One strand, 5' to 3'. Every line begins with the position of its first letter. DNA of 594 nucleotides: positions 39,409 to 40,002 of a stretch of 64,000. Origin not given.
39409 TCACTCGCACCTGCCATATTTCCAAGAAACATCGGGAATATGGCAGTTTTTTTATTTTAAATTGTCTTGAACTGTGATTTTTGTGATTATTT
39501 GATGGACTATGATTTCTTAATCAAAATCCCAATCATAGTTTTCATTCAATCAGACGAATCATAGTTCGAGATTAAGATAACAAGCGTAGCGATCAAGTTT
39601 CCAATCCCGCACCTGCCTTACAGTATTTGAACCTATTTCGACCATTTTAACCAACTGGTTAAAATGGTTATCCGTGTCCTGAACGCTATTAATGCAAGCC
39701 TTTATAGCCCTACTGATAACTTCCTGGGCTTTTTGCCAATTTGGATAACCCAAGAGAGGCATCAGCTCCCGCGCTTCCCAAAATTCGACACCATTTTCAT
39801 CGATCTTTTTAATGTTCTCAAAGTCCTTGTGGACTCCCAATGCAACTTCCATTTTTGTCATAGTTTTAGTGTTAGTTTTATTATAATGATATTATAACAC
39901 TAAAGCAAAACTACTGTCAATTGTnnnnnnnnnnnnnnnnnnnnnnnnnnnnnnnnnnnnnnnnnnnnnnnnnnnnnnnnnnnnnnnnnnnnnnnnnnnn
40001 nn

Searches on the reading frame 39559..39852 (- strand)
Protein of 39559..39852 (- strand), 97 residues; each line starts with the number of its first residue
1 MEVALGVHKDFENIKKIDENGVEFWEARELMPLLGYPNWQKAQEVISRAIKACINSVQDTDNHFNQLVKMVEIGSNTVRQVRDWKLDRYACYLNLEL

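Call 73: search_protein_families(library=ncbifam, proteins=[window:39559-39852:-], max_evalue=0.01)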
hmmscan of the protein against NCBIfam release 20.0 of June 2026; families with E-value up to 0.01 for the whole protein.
window:39559-39852:- (97 aa): 2 families
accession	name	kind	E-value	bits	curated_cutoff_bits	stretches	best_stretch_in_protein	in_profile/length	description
NF008573.0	PRK11525.1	equivalog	8.6e-33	113.9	242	1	7-93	9-95/288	DNA damage-inducible protein D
NF008096.1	PRK10838.1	equivalog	0.0066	16.2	186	1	54-89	48-83/189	bifunctional murein DD-endopeptidase/murein LD-carboxypeptidase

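Call 74: search_protein_families(library=pfam, proteins=[window:39559-39852:-], max_evalue=0.001)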
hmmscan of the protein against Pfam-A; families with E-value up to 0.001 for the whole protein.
window:39559-39852:- (97 aa): 1 family
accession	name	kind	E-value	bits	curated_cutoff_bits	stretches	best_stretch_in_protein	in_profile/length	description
PF02498.22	Bro-N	-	8.4e-07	30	25.6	1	14-93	2-73/96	BRO family, N-terminal domain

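Call 92: find_related_loci(query=window:39559-39852:-, collection=metagenome_contigs, flank=3000)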
Query window:39559-39852:- (97 aa) in metagenome_contigs; peptide patterns used: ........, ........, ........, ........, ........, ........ (x = any residue, [..] = any of these).
482 stretches matched a pattern; 392 encode a relative of the query (tblastn E <= 1e-3); the best 80 are kept; 80 distinct loci.
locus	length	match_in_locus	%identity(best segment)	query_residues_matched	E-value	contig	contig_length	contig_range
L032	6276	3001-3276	98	2-93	8e-62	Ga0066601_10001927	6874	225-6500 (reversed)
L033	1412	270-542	78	3-93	9e-52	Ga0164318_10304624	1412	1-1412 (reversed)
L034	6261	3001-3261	80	7-93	2e-49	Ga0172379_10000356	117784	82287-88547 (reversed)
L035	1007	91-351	82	7-93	5e-52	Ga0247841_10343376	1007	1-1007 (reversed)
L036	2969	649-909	78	7-93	3e-49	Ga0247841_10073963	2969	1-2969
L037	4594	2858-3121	77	6-93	5e-49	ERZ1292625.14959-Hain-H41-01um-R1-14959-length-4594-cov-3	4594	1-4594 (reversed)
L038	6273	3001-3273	76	3-93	2e-48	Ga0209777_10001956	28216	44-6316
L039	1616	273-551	76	2-93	2e-49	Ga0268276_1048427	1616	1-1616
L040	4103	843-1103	77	7-93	3e-48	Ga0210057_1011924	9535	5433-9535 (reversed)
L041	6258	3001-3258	80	8-93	1e-47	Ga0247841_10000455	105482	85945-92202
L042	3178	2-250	84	11-93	1e-47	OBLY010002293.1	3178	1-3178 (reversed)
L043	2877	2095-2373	71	2-93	4e-47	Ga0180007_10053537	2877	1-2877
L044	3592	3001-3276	75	2-93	4e-47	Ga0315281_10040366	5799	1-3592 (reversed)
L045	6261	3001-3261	77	7-93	9e-47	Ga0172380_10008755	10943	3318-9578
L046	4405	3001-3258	77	8-93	2e-46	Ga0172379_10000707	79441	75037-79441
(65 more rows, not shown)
